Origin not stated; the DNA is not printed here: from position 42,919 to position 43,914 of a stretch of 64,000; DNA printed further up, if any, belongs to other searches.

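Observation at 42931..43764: NYN-domain nuclease gene preceded by a promoter, a ~90-nt three-stem RNA and a terminator-like T-run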

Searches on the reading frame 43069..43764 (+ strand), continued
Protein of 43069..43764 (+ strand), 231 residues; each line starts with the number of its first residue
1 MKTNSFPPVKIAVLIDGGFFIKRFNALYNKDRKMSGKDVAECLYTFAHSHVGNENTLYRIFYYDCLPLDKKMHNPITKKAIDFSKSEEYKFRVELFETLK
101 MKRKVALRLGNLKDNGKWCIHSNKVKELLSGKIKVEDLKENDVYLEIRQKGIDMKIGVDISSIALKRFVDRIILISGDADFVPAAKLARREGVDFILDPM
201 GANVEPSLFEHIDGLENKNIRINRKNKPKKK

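Call 66: get_annotated_region(hit=H44, flank=2500)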
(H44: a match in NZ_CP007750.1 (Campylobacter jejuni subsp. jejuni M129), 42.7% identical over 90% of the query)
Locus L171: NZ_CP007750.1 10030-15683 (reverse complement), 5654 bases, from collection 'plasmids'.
description: Campylobacter jejuni subsp. jejuni M129 plasmid pTet-M129, complete sequence
organism: Campylobacter jejuni subsp. jejuni M129 (NCBI taxid 1349827)
taxonomy: Bacteria; Campylobacterota; Epsilonproteobacteria; Campylobacterales; Campylobacteraceae; Campylobacter; Campylobacter jejuni; Campylobacter jejuni subsp. jejuni M129
host: -; source: clinical; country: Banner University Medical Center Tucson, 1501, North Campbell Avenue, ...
typing (MOB-suite, as given by PLSDB): conjugative; replicon rep_cluster_475; relaxase MOBP; mating-pair formation MPF_T
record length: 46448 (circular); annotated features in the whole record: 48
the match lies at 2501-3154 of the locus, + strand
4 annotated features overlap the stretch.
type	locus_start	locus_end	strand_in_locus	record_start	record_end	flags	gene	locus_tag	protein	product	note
CDS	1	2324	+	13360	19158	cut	-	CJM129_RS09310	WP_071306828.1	SNF2-related protein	-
CDS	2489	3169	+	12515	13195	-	-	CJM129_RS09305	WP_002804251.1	NYN domain-containing protein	-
CDS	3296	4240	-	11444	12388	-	-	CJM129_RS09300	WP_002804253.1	transcriptional regulator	-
CDS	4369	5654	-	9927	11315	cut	mobP1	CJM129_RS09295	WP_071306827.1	MobP1 family relaxase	-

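Call 67: get_annotated_region(hit=H8, flank=2500)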
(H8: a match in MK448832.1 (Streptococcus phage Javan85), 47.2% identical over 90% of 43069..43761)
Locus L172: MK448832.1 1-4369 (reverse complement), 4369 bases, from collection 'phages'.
description: Streptococcus phage Javan85, complete genome.
organism: Streptococcus phage Javan85 (NCBI taxid 2548310)
taxonomy: Viruses; Duplodnaviria; Heunggongvirae; Uroviricota; Caudoviricetes
host: Streptococcus azizii 13-1151-1; source: -; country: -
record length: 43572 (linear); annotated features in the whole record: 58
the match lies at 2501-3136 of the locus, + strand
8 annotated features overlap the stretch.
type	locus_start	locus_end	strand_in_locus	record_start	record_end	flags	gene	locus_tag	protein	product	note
CDS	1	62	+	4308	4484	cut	-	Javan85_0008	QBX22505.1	hypothetical protein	-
CDS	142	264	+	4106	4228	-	-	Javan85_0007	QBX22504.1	hypothetical protein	-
CDS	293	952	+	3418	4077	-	-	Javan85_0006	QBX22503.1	hypothetical protein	-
CDS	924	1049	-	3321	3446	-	-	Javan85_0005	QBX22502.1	hypothetical protein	-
CDS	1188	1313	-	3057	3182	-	-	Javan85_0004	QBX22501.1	hypothetical protein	-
CDS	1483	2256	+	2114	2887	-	-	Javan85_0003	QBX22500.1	pleiotropic regulator of exopolysaccharide synthesis, competence and biofilm formation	Pleiotropic regulator of exopolysaccharide synthesis, competence and biofilm formation Ftr, XRE family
CDS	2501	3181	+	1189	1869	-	-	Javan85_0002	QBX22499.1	hypothetical protein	FIG01109761: hypothetical protein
CDS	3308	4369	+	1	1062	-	-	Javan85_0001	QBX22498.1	integrase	-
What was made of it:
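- In Streptococcus phage Javan85 it lies between the repressor and the integrase (call 67).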

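Call 68: get_annotated_region(hit=H26, flank=2500)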
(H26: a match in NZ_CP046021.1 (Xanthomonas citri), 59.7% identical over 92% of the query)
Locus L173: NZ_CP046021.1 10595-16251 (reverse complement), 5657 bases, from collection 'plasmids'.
description: Xanthomonas citri pv. malvacearum strain HD-1 plasmid unnamed2, complete sequence
organism: Xanthomonas citri (NCBI taxid 86040)
taxonomy: Bacteria; Pseudomonadota; Gammaproteobacteria; Lysobacterales; Lysobacteraceae; Xanthomonas; Xanthomonas citri
host: -; source: tissue sample,leaf; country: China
typing (MOB-suite, as given by PLSDB): mobilizable; replicon rep_cluster_429; relaxase MOBP
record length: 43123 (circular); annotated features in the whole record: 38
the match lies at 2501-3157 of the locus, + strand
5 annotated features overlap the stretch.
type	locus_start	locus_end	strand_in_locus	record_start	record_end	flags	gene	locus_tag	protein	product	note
CDS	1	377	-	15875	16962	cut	-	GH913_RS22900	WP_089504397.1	IS3-like element ISXac2 family transposase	GO:0006313 - DNA transposition [Evidence IEA]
CDS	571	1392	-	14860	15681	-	-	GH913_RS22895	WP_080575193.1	hypothetical protein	-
CDS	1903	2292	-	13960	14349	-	-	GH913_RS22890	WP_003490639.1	hypothetical protein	-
CDS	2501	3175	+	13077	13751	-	-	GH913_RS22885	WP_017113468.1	NYN domain-containing protein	-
CDS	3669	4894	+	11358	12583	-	-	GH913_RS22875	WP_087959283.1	IS3 family transposase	-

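Call 69: get_annotated_region(hit=H40, flank=2500)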
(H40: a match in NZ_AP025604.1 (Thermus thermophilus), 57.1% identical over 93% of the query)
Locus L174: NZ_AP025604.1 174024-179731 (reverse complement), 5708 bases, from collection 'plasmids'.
description: Thermus thermophilus strain SNM1-7 plasmid pTthSNM1-7b, complete sequence
organism: Thermus thermophilus (NCBI taxid 274)
taxonomy: Bacteria; Deinococcota; Deinococci; Thermales; Thermaceae; Thermus; Thermus thermophilus
host: -; source: -; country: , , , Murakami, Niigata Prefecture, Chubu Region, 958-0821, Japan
typing (MOB-suite, as given by PLSDB): non-mobilizable; replicon rep_cluster_1121
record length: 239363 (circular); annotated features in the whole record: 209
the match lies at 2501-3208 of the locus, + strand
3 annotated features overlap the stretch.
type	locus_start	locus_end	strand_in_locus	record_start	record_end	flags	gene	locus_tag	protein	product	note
CDS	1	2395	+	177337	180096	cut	-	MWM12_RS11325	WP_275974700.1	helicase-related protein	-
CDS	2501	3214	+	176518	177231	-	-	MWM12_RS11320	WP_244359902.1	NYN domain-containing protein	-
CDS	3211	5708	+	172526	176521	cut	-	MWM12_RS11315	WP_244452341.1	N-6 DNA methylase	GO:0006306 - DNA methylation [Evidence IEA]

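Call 82: predict_structure(alignment_id=A5)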
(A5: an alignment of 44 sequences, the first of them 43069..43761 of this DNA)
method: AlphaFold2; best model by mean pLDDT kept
length: 231 residues; sequences in the alignment: 44
mean_pLDDT: 90.5   pTM: 0.84
mean pLDDT of the five models: 90.5, 90.3, 90.2, 89.5, 88.8
residues with pLDDT >= 90: 176; 70-90: 42; 50-70: 10; < 50: 3
segments of 3 or more residues with pLDDT < 50: none
pLDDT, mean of each block of 10 residues (from residue 1): 72 96 93 95 95 95 96 95 95 98 97 92 96 96 93 93 95 89 90 94 80 81 60 61
secondary structure, 60 per line:
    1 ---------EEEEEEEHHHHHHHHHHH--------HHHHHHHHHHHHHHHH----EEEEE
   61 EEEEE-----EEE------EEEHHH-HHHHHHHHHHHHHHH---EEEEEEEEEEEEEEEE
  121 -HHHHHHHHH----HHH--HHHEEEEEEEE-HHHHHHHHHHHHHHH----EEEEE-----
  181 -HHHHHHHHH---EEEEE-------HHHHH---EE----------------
elements in order: E10-16 H17-27 H36-51 E56-65 E71-73 E80-82 H87-101 E105-120 H122-130 E143-150 H152-166 E171-175 H182-190 E194-198 H206-210
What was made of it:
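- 43069..43764 (+): NYN-domain protein gene, 231 aa, with the catalytic aspartates intact. AF2 model with pLDDT 90.5 (call 82).
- On NYN domain nucleases (PF01936): AF2 pLDDT 90.5 (call 82).
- Closest known: NYN / PIN-like ribonucleases. Different: This subfamily (phrog_5783) has an extra insertion of about 80 aa that is basic and rich in beta-strands (call 82).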

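Call 84: fold_search(model_id=the predicted structure, library=pdb)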
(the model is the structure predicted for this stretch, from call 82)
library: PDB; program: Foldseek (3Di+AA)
matches with E <= 10: 1623; with E <= 0.001: 4
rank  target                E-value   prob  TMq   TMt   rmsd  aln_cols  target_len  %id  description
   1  2qip                  2.4e-07  1.00  0.48  0.64   7.3       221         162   14  Crystal structure of a protein of unknown function VPA0982 from Vibrio parahaemolyticus RIMD 2210633 (released 2007-07-24)
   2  5yaa_C                4.7e-05  1.00  0.49  0.72   6.2       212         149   13  Crystal structure of Marf1 NYN domain from Mus musculus (released 2018-10-03)
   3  5yaa_A                2.0e-04  1.00  0.43  0.63  12.9       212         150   13  Crystal structure of Marf1 NYN domain from Mus musculus (released 2018-10-03)
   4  5y0z_A                7.1e-04  0.95  0.32  0.27  12.1       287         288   11  Human SIRT2 in complex with a specific inhibitor, NPD11033 (released 2018-07-25)
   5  3vx1                  1.2e-03  0.75  0.23  0.16  12.6       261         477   13  Crystal Structure of alpha-Amylase from Aspergillus oryzae (released 2013-09-11)
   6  4y6o_A                1.5e-03  0.91  0.32  0.28  12.4       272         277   11  Human SIRT2 in complex with myristoylated peptide (TNF-alphaK20myr) (released 2016-01-06)
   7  9a88_E                1.7e-03  0.93  0.35  0.30  13.5       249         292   12  Structure of the pre-incision complex in nucleotide excision repair   (released 2024-10-09)
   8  4naf_A                2.1e-03  0.63  0.23  0.23  14.2       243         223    9  PrcB from Geobacillus kaustophilus, apo structure (released 2014-06-25)
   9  5dy5                  2.2e-03  0.72  0.25  0.21  14.2       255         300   10  Crystal structure of human Sirt2 in complex with a SirReal probe fragment (released 2016-01-20)
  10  8ruw_E                2.6e-03  0.57  0.22  0.22  13.4       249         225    8  Crystal structure of Archaeoglobus fulgidus (S)-3-O-geranylgeranylglyceryl phosphate synthase (released 2024-10-16)
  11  6taa                  3.2e-03  0.57  0.23  0.15  12.9       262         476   12  STRUCTURE AND MOLECULAR MODEL REFINEMENT OF ASPERGILLUS ORYZAE (TAKA) ALPHA-AMYLASE: AN APPLICATION OF THE SIMULATED-ANN (released 1993-10-31)
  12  8owz                  3.9e-03  0.77  0.31  0.26  13.1       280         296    9  Crystal structure of human Sirt2 in complex with a triazole-based SirReal (released 2023-11-15)
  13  2jjm_A                4.1e-03  0.98  0.31  0.22   8.3       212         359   10  Crystal Structure of a family GT4 glycosyltransferase from Bacillus anthracis ORF BA1558. (released 2008-08-05)
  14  9s21                  5.3e-03  0.72  0.31  0.27  13.8       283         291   11  Crystal structure of human SIRT2 in complex with SirReal-triazole inhibitor LG023 (released 2025-11-12)
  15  2aaa                  5.3e-03  0.54  0.26  0.18  13.0       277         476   13  CALCIUM BINDING IN ALPHA-AMYLASES: AN X-RAY DIFFRACTION STUDY AT 2.1 ANGSTROMS RESOLUTION OF TWO ENZYMES FROM ASPERGILLU (released 1993-07-15)
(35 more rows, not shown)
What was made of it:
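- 43069..43764 (+): Best PDB fold matches are the NYN domains 2qip and 5yaa (call 84).
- On Type III toxin-antitoxin (ToxIN/CptIN/TenpIN sense): The top Foldseek matches are NYN domains (call 84).
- On NYN domain nucleases (PF01936): Foldseek matches 2qip (E = 2.4e-7) and 5yaa (E = 4.7e-5) (call 84).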

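Call 94: search_protein_families(library=phrogs, proteins=[window:43069-43761:+], max_evalue=0.001)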
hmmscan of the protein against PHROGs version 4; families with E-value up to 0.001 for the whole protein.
window:43069-43761:+ (231 aa): 1 family
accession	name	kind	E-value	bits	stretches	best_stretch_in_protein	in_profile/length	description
phrog_5783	-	unknown function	9.2e-88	294.9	1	10-226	3-228/246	-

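Call 95: search_protein_representatives(protein=window:43069-43761:+)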
Query: 231 residues. Proteins with E-value up to 0.001 (for the whole library): 1910; up to 1e-10: 1048; up to 1e-30: 218. The best 150 are listed.
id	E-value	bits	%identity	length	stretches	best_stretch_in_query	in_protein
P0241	4.5e-77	275.3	58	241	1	7-219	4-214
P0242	1.9e-74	266.6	71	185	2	4-131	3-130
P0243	3.8e-71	255.9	57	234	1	10-218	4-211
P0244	8.2e-70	251.5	53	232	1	9-217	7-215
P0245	1.5e-69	250.7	69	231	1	4-166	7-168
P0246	4.4e-66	239.3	64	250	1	49-218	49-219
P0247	2.1e-65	237.1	55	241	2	56-218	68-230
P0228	1.1e-64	234.8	55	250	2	54-225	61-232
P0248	2.5e-64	233.6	60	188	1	11-191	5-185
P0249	7.5e-62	225.5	52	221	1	10-217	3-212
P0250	2.1e-61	224.0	50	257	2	51-227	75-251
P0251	5.8e-61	222.6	60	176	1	34-202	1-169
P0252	6.9e-61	222.3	51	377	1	11-216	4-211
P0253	1.1e-58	215.1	51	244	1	3-219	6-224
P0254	3.2e-57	210.3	56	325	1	10-217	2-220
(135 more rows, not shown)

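Call 98: search_protein_families(library=padloc, proteins=[L169:2995-3849:+, L170:3001-3753:+, L172:2501-3178:+, L171:2489-3166:+, L174:2501-3211:+], max_evalue=0.01)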
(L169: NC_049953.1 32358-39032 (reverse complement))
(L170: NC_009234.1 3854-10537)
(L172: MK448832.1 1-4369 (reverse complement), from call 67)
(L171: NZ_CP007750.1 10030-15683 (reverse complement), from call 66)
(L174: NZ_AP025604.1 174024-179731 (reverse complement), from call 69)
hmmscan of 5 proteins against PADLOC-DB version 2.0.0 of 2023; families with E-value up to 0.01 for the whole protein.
L169:2995-3849:+ (285 aa): 2 families
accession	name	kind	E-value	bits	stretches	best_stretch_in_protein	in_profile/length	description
PDLC04163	HEC-09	-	0.0002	19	1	155-200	98-143/203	-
PDLC01154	NYN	-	0.0014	16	1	164-206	232-272/310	"LabA-like protein, NYN family nuclease"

L170:3001-3753:+ (251 aa): 2 families
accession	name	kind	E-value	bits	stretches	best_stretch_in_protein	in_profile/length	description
PDLC01154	NYN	-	5.2e-05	20.8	1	163-207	229-271/310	"LabA-like protein, NYN family nuclease"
PDLC04163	HEC-09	-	0.0026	15.4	1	158-203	99-144/203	-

L172:2501-3178:+ (226 aa): 2 families
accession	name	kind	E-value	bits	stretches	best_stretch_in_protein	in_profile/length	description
PDLC01154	NYN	-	0.00012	19.6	1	148-194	230-274/310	"LabA-like protein, NYN family nuclease"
PDLC04163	HEC-09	-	0.0032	15.1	1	144-186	101-143/203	-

L171:2489-3166:+ (226 aa): 3 families
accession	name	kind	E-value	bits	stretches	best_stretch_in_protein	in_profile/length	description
PDLC01154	NYN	-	0.00058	17.3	1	150-188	227-263/310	"LabA-like protein, NYN family nuclease"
PDLC00763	PycC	-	0.0037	14.7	1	123-172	111-163/268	Pycsar cyclase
PDLC04163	HEC-09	-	0.0057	14.3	1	148-190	100-142/203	-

L174:2501-3211:+ (237 aa): 2 families
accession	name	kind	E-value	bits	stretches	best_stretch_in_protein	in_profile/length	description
PDLC01154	NYN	-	4.9e-05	20.8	1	160-203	230-271/310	"LabA-like protein, NYN family nuclease"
PDLC04163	HEC-09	-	0.00022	18.9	1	151-198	96-143/203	-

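Call 99: get_annotated_region(hit=H2, flank=2000)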
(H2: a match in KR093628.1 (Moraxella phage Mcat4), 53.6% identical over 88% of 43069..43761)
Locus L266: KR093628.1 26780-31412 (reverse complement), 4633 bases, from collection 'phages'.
description: Moraxella phage Mcat4, complete genome.
organism: Moraxella phage Mcat4 (NCBI taxid 1647550)
taxonomy: Viruses; Duplodnaviria; Heunggongvirae; Uroviricota; Caudoviricetes
host: Moraxella catarrhalis; source: sputum; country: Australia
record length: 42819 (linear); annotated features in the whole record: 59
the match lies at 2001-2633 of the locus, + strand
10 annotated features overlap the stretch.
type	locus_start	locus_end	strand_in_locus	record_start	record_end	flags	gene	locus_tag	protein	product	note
CDS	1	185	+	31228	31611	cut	-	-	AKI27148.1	hypothetical protein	-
CDS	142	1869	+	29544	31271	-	-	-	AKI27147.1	terminase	-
CDS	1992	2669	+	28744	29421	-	-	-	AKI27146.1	hypothetical protein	-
CDS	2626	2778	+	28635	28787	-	-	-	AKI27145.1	hypothetical protein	-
CDS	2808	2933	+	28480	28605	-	-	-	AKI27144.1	hypothetical protein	-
CDS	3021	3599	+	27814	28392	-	-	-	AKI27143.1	hypothetical protein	-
CDS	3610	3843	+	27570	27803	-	-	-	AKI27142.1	hypothetical protein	-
CDS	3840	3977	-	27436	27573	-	-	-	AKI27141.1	hypothetical protein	-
CDS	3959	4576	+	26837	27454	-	-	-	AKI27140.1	coat protein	-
CDS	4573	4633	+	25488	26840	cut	-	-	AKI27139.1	coat protein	-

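Call 100: get_annotated_region(hit=H6, flank=2000)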
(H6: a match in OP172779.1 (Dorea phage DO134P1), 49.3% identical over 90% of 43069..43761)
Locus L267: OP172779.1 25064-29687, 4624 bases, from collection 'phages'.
description: Dorea phage DO134P1, complete genome.
organism: Dorea phage DO134P1 (NCBI taxid 2968629)
taxonomy: Viruses; Duplodnaviria; Heunggongvirae; Uroviricota; Caudoviricetes
host: Dorea sp. 000433215 DA134; source: municipal sewage; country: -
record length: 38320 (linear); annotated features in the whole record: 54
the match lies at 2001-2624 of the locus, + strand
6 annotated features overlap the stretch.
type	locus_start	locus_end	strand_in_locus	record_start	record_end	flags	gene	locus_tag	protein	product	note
CDS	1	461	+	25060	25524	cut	-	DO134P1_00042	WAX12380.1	hypothetical protein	-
CDS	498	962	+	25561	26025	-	-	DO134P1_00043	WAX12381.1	hypothetical protein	-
CDS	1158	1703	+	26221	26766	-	-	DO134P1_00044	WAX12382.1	hypothetical protein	-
CDS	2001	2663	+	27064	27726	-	-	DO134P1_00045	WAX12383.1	hypothetical protein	-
CDS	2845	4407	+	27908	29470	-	-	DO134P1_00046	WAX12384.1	hypothetical protein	-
CDS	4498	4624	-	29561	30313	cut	-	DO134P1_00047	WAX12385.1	hypothetical protein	-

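Call 101: get_annotated_region(hit=H10, flank=2000)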
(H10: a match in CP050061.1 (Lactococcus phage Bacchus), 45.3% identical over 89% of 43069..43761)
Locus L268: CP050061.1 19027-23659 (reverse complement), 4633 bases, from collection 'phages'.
description: Lactococcus phage Bacchus, complete genome.
organism: Lactococcus phage Bacchus (NCBI taxid 2717165)
taxonomy: Viruses; Duplodnaviria; Heunggongvirae; Uroviricota; Caudoviricetes
host: Lactococcus garvieae strain Bacchus; source: dog nostril; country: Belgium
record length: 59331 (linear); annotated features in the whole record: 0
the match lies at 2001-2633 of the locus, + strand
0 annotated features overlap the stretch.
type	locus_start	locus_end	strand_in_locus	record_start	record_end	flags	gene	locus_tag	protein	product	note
